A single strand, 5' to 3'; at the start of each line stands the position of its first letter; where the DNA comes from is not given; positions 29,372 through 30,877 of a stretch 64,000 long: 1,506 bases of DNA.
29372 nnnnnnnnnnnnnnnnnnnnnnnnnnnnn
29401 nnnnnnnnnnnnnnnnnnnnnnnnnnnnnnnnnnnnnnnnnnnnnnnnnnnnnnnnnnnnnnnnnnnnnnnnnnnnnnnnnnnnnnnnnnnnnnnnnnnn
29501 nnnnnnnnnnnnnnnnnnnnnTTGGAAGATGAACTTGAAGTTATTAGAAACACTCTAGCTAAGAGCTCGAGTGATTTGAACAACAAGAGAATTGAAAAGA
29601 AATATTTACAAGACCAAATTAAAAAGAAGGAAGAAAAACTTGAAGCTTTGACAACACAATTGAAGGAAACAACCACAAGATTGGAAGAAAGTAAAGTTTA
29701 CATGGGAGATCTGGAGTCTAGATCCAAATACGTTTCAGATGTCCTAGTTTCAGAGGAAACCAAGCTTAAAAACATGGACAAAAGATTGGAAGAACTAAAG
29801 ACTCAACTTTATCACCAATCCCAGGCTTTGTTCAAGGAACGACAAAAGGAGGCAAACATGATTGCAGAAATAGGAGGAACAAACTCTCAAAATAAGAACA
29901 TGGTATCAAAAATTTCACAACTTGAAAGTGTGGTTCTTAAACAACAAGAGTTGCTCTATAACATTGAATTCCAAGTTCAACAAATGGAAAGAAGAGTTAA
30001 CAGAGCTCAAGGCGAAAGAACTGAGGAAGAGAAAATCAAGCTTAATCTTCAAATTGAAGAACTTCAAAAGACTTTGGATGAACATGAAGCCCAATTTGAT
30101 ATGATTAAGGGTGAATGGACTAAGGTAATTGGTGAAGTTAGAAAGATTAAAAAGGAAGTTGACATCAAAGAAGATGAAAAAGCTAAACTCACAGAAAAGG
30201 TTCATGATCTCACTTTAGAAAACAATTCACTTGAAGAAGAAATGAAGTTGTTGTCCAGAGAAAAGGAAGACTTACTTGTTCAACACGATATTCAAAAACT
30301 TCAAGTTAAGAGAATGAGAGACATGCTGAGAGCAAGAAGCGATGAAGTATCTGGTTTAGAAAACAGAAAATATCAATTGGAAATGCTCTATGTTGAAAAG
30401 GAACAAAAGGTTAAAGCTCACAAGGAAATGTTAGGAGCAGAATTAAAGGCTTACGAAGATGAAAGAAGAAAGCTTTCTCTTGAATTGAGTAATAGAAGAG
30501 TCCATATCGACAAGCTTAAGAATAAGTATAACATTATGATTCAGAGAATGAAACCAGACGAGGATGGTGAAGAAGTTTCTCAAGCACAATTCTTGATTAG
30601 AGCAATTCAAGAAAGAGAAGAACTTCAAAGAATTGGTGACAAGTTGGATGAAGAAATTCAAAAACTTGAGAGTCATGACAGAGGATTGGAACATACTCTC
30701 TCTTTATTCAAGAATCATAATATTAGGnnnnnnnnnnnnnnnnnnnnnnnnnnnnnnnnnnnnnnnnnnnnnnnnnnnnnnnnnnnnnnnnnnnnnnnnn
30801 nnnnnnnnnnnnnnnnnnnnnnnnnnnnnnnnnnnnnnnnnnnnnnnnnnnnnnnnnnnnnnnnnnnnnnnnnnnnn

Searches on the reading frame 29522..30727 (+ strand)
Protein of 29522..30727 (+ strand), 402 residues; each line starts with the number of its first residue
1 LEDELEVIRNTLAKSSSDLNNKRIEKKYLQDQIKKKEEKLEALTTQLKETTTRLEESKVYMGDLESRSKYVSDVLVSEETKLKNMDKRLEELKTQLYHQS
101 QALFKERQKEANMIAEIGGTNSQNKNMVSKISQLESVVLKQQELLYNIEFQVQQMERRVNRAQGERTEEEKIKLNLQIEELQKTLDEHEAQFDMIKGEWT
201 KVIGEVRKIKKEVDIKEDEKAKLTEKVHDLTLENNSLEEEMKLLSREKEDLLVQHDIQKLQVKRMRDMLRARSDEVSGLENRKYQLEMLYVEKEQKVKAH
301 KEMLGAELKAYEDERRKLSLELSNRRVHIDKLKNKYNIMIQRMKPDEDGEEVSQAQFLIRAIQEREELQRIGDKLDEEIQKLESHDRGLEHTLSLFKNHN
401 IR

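Call 57: search_protein_families(library=pfam, proteins=[window:29522-30727:+], max_evalue=0.001)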
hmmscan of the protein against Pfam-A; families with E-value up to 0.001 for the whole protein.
window:29522-30727:+ (402 aa): 2 families
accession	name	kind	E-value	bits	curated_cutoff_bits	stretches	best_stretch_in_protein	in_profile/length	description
PF24161.1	CCDC39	-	5.2e-69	233.7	27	1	3-395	319-713/925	Coiled-coil domain-containing protein 39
PF19220.6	Rod_CreS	-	0.00099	18.7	100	1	29-109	246-326/359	Crescentin, rod domain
